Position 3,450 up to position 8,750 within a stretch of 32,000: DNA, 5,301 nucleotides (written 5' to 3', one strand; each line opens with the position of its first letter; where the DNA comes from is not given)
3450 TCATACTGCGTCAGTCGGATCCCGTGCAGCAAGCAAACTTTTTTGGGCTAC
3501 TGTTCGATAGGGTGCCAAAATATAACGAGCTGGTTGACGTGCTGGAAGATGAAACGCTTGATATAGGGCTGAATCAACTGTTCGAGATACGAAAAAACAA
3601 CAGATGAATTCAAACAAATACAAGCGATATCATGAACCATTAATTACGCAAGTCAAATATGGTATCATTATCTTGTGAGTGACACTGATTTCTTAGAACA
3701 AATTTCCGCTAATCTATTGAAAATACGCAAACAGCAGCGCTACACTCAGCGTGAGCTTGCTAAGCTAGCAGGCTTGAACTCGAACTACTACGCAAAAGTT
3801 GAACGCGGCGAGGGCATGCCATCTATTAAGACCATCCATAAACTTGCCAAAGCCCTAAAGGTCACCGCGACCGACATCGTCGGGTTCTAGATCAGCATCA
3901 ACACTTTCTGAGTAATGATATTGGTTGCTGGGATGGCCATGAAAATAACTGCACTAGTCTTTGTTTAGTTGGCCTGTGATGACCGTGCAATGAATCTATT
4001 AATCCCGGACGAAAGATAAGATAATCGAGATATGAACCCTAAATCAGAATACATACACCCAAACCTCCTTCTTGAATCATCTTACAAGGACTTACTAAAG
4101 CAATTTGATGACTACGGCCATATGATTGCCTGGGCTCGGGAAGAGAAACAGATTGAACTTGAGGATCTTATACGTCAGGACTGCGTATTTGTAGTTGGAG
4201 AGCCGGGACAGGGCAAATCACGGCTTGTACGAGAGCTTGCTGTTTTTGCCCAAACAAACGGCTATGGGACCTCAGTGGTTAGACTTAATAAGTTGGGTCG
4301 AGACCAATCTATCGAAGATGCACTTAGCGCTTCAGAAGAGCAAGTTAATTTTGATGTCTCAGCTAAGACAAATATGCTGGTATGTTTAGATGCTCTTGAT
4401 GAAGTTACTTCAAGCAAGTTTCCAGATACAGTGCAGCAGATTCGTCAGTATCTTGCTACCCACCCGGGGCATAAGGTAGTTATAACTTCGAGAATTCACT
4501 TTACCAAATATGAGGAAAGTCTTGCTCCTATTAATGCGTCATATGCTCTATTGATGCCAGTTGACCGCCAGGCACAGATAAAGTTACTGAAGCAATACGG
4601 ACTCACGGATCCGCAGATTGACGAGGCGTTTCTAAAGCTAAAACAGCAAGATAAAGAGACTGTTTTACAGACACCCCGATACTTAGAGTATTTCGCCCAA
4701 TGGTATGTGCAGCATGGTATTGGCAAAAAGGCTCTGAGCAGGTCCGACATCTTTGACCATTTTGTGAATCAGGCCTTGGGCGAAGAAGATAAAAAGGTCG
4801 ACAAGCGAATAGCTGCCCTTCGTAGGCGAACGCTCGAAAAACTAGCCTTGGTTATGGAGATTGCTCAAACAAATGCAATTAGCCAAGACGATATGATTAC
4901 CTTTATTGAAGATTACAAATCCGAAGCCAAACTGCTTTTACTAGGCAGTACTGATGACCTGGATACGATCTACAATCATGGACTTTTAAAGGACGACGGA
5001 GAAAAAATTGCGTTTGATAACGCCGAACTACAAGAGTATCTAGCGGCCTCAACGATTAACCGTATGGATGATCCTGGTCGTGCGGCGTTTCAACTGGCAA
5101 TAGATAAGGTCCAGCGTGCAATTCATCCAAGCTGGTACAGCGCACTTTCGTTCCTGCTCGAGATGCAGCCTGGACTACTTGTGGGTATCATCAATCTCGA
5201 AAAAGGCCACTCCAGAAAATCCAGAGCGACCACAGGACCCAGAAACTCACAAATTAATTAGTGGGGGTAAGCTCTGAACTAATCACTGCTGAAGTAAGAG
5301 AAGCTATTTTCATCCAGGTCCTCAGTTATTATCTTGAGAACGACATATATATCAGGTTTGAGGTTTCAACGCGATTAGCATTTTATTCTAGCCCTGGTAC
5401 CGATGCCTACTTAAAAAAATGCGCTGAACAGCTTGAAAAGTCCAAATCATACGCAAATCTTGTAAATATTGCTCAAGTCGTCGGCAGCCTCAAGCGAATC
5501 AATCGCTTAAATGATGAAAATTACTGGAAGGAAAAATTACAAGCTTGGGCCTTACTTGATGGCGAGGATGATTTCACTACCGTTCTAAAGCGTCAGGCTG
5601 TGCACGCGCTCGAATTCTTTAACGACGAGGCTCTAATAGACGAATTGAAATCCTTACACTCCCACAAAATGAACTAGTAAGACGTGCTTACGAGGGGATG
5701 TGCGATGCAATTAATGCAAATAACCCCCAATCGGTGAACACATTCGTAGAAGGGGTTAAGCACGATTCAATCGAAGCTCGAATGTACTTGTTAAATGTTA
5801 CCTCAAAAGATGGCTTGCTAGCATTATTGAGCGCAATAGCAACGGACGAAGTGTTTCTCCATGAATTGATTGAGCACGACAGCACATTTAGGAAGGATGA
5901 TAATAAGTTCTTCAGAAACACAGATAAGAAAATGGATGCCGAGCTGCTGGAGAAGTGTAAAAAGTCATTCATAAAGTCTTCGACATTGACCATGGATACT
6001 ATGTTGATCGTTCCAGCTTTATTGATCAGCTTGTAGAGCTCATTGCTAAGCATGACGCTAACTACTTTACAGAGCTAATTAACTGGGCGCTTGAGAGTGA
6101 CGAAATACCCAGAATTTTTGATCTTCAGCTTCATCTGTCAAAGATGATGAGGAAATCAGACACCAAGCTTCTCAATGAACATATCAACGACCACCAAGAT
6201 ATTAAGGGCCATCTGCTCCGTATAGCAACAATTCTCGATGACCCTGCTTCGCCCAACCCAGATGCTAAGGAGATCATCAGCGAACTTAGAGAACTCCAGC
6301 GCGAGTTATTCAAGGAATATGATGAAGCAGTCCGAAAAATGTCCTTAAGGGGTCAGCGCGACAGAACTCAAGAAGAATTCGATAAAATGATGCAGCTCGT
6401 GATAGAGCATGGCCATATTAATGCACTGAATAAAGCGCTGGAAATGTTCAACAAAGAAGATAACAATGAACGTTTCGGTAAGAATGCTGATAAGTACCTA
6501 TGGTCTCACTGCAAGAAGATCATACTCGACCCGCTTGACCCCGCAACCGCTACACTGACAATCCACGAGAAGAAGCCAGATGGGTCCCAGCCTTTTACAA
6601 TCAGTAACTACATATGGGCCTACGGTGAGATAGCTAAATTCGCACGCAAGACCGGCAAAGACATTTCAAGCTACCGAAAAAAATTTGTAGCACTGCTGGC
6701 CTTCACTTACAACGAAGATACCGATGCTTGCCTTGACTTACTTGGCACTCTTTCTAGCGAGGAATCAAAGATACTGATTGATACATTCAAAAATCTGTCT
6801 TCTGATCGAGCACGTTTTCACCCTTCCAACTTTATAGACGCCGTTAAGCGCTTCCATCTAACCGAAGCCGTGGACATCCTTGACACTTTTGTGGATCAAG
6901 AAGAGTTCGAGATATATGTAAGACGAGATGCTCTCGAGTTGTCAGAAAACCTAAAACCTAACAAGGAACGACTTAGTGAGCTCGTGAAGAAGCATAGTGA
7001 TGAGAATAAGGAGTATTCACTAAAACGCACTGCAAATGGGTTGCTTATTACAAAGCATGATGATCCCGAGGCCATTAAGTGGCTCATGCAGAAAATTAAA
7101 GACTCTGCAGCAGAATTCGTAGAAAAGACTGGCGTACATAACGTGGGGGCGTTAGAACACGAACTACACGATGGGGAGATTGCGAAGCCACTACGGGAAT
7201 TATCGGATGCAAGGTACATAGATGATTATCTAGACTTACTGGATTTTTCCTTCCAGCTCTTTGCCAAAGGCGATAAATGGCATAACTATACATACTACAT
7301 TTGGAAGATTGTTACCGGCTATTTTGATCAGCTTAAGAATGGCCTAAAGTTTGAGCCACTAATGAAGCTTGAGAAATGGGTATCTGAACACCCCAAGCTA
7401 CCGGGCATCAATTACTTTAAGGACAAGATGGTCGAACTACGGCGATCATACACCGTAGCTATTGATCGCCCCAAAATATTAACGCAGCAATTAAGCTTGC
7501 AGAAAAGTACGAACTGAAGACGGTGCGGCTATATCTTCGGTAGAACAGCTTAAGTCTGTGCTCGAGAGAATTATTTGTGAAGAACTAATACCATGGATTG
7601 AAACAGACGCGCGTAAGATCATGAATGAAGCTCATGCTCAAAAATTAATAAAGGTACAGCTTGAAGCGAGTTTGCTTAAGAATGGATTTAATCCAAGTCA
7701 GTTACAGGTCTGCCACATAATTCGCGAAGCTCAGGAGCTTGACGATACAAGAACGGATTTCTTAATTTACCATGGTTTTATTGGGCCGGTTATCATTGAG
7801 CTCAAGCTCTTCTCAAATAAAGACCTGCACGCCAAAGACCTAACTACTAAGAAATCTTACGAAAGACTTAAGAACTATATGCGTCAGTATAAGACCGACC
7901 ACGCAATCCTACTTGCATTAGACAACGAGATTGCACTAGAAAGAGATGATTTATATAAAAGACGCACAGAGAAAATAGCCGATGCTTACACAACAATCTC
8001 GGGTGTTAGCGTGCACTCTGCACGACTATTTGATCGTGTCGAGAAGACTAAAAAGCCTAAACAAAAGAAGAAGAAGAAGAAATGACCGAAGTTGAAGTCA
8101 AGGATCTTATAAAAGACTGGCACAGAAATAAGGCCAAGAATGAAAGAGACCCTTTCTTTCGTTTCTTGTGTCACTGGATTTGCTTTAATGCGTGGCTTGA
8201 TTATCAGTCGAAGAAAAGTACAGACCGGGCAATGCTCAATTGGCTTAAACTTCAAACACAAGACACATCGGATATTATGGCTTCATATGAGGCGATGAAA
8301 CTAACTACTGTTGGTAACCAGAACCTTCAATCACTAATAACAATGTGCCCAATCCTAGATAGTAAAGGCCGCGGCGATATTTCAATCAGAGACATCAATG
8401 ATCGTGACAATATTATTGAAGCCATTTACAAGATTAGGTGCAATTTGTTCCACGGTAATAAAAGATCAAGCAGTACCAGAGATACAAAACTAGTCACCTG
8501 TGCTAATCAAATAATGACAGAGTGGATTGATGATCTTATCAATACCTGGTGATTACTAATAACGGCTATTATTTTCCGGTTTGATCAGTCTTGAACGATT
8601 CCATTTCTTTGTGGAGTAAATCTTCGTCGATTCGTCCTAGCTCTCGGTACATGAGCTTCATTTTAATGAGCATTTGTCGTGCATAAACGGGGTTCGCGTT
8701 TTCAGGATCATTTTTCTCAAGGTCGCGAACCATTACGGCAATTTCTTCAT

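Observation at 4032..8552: NACHT-STAND NTPase / alpha-repeat / PD-(D/E)xK chain with a coupled HEPN gene: candidate Avs-like defence module of unusual layout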

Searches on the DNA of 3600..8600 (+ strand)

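Call 4: search_dna_similar(query=window:3600-8600:+, collection=ecoli_genomes, mode=near)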
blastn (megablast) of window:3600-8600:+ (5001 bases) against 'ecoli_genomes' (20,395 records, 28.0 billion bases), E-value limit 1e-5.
No match.

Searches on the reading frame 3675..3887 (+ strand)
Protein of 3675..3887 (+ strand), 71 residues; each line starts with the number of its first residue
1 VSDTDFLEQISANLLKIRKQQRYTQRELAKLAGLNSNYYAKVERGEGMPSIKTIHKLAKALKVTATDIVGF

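Call 5: search_protein_families(library=pfam, proteins=[window:3675-3887:+], max_evalue=0.1)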
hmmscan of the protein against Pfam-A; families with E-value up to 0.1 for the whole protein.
window:3675-3887:+ (71 aa): 6 families
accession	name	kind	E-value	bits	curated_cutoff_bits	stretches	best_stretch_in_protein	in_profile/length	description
PF01381.28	HTH_3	-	2e-15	57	23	1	15-67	2-54/55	Helix-turn-helix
PF13560.12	HTH_31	-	1e-08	35.8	27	1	17-66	9-59/64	Helix-turn-helix domain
PF12844.13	HTH_19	-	1.1e-08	35.2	30.2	1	13-68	3-58/64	Helix-turn-helix domain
PF13443.12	HTH_26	-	8e-07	29.7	22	1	13-71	1-60/63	Cro/C1-type HTH DNA-binding domain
PF15731.11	MqsA_antitoxin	-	0.0026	18.3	30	1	11-57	71-117/131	Antitoxin component of bacterial toxin-antitoxin system, MqsA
PF04760.21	IF2_N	-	0.025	14.8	25.3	0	52-69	4-21/53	Translation initiation factor IF-2, N-terminal region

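Call 6: search_protein_families(library=padloc, proteins=[window:3675-3887:+], max_evalue=0.1)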
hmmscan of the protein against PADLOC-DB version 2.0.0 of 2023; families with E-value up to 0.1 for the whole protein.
window:3675-3887:+ (71 aa): 23 families
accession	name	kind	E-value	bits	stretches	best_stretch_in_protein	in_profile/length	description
PDLC02926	HTH_VI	-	4e-12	44.2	1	10-66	2-58/92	-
PDLC03665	Control_protein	-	2.8e-10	38.3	1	12-70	11-70/77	control protein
PDLC04142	capH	-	4.8e-10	38.4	1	12-69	9-66/103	capH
PDLC03666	Control_protein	-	1.9e-07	29.5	1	8-67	5-64/77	control protein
PDLC03664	Control_protein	-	1.7e-06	26.4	1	13-65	17-69/74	control protein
PDLC03954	RmrA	-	1.7e-06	25.3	1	9-65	9-66/380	-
PDLC03949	RmrA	-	2.2e-06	24.8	1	17-65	10-58/363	-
PDLC03946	RmrA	-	3.8e-06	23.9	1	14-63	7-56/357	-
PDLC04775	PDC-M69A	-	7.3e-06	24.5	1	6-68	4-66/113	-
PDLC03671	Control_protein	-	9.6e-06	23.7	1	5-65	10-70/84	control protein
PDLC03951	RmrA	-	9.7e-06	22.8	1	11-65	10-64/400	-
PDLC03668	Control_protein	-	8.8e-05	21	1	6-69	5-66/79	control protein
PDLC03952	RmrA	-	0.0001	19.3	1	10-62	23-75/395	-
PDLC03947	RmrA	-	0.00018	18.5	1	12-63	14-65/383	-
PDLC03943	RmrA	-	0.0004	17.6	1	13-65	6-58/370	-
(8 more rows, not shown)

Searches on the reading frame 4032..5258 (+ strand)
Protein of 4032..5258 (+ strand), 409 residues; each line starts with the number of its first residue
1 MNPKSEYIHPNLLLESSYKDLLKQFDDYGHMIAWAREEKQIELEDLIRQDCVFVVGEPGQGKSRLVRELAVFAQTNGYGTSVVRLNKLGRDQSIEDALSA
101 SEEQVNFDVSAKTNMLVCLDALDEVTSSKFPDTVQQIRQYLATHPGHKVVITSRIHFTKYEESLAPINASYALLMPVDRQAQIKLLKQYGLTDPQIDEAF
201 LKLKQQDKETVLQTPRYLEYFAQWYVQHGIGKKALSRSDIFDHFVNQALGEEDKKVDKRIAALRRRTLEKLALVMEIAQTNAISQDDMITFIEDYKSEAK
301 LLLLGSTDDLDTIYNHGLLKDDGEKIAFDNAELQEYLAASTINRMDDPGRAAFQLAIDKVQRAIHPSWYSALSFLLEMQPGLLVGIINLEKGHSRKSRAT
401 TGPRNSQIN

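Call 5: search_protein_families(library=pfam, proteins=[window:4032-5258:+], max_evalue=0.1)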
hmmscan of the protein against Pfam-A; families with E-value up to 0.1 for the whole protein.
window:4032-5258:+ (409 aa): 16 families
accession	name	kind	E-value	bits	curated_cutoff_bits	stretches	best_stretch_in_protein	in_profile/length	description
PF13191.12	AAA_16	-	4.2e-07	31.1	32.6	1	36-151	5-136/167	AAA ATPase domain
PF20720.3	nSTAND3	-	1.5e-05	25.1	27.2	1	45-156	13-113/155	Novel STAND NTPase 3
PF24883.2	NPHP3_N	-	2.6e-05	24.9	24.8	1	93-154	104-164/164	Nephrocystin 3, N-terminal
PF05729.18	NACHT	-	7.8e-05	23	26.7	1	51-154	2-129/167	NACHT domain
PF00004.35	AAA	-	0.0002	22.2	21.2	1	53-129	2-73/131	ATPase family associated with various cellular activities (AAA)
PF03029.23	ATP_bind_1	-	0.00038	20.8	27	1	54-134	1-86/240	Conserved hypothetical ATP binding protein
PF13401.12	AAA_22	-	0.00055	20.7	27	1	49-107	5-64/130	AAA domain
PF01695.23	IstB_IS21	-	0.0033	17.4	24.1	1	25-174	64-213/238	IstB-like ATP binding protein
PF20703.3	nSTAND1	-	0.0064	16.6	27.1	1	22-159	5-165/379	Novel STAND NTPase 1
PF07728.20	AAA_5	-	0.01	16.3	22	1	52-83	2-31/139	AAA domain (dynein-related subfamily)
PF03193.22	RsgA_GTPase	-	0.027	14.7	30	1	19-71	73-128/174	RsgA GTPase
PF02562.22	PhoH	-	0.027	14.4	27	0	39-77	8-47/205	PhoH-like protein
PF20030.5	bpMoxR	-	0.036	13.6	27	0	46-78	28-60/205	MoxR domain in the MoxR-vWA-beta-propeller ternary systems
PF13604.12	AAA_30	-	0.047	13.9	27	0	50-79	19-48/191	AAA domain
PF15290.11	Syntaphilin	-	0.076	13.1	25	0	246-307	136-197/305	Golgi-localised syntaxin-1-binding clamp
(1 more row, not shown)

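Call 6: search_protein_families(library=padloc, proteins=[window:4032-5258:+], max_evalue=0.1)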
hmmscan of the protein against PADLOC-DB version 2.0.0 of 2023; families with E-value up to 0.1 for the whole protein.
window:4032-5258:+ (409 aa): 5 families
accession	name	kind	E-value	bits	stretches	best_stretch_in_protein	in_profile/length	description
PDLC00303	PtuA1|PtuA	-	0.0002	18.6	1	42-193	5-151/386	AAA ATPase domain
PDLC03878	NsnB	-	0.004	15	1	53-121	25-97/345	-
PDLC02422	PprDinG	-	0.01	12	0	49-83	193-227/930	-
PDLC01055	HerA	-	0.014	12.2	1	37-90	147-198/532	Type III coevolved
PDLC02884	DpdH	-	0.024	10.5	0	51-99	117-161/1136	DpdH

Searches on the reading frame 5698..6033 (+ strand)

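Call 5: search_protein_families(library=pfam, proteins=[window:5698-6033:+], max_evalue=0.1)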
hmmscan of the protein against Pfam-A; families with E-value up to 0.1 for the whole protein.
window:5698-6033:+ (112 aa): 2 families
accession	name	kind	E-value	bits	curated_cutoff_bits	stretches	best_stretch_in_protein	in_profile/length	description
PF01328.22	Peroxidase_2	-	0.014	16.3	26.9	1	38-102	53-118/186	Peroxidase, family 2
PF24882.1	WHD_ORC2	-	0.069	13.2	27.3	0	82-103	13-34/63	ORC2 WHD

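Call 6: search_protein_families(library=padloc, proteins=[window:5698-6033:+], max_evalue=0.1)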
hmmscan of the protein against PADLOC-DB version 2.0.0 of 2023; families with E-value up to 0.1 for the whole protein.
window:5698-6033:+ (112 aa): 0 families

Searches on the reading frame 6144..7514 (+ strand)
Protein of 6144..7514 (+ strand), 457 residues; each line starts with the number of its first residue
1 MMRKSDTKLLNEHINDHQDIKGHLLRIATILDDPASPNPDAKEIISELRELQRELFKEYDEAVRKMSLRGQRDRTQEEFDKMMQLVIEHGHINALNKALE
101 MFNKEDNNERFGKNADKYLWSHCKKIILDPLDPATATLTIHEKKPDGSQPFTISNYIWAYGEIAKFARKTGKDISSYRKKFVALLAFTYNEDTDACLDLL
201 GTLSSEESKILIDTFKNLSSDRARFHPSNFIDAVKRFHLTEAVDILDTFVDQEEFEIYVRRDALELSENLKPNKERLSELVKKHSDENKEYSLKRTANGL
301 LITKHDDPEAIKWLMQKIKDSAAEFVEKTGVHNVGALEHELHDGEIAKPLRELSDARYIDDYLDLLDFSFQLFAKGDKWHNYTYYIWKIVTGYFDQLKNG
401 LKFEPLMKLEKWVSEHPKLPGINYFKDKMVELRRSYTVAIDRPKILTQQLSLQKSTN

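Call 5: search_protein_families(library=pfam, proteins=[window:6144-7514:+], max_evalue=0.1)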
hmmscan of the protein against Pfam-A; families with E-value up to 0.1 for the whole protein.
window:6144-7514:+ (457 aa): 0 families

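Call 6: search_protein_families(library=padloc, proteins=[window:6144-7514:+], max_evalue=0.1)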
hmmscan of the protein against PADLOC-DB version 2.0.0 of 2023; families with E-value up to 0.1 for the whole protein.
window:6144-7514:+ (457 aa): 0 families

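Call 54: find_encoding_contigs(protein=window:6144-7514:+, flank=8000, max_places=6)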
Protein window:6144-7514:+ (457 aa): no gene with exactly this product is on record in the collection.

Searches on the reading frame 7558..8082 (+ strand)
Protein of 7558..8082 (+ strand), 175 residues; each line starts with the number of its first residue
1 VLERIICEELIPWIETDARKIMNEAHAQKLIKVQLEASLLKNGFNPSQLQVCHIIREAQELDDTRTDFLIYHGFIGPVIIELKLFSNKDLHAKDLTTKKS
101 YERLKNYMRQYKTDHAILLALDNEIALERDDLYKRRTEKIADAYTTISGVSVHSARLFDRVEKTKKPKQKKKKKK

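Call 5: search_protein_families(library=pfam, proteins=[window:7558-8082:+], max_evalue=0.1)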
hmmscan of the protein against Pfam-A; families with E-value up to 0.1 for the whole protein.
window:7558-8082:+ (175 aa): 1 family
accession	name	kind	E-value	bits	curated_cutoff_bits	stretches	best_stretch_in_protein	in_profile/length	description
PF13366.12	PDDEXK_3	-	0.045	14.6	22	0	35-123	31-108/117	PD-(D/E)XK nuclease superfamily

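Call 6: search_protein_families(library=padloc, proteins=[window:7558-8082:+], max_evalue=0.1)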
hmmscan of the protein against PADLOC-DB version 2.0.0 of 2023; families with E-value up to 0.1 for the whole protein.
window:7558-8082:+ (175 aa): 0 families
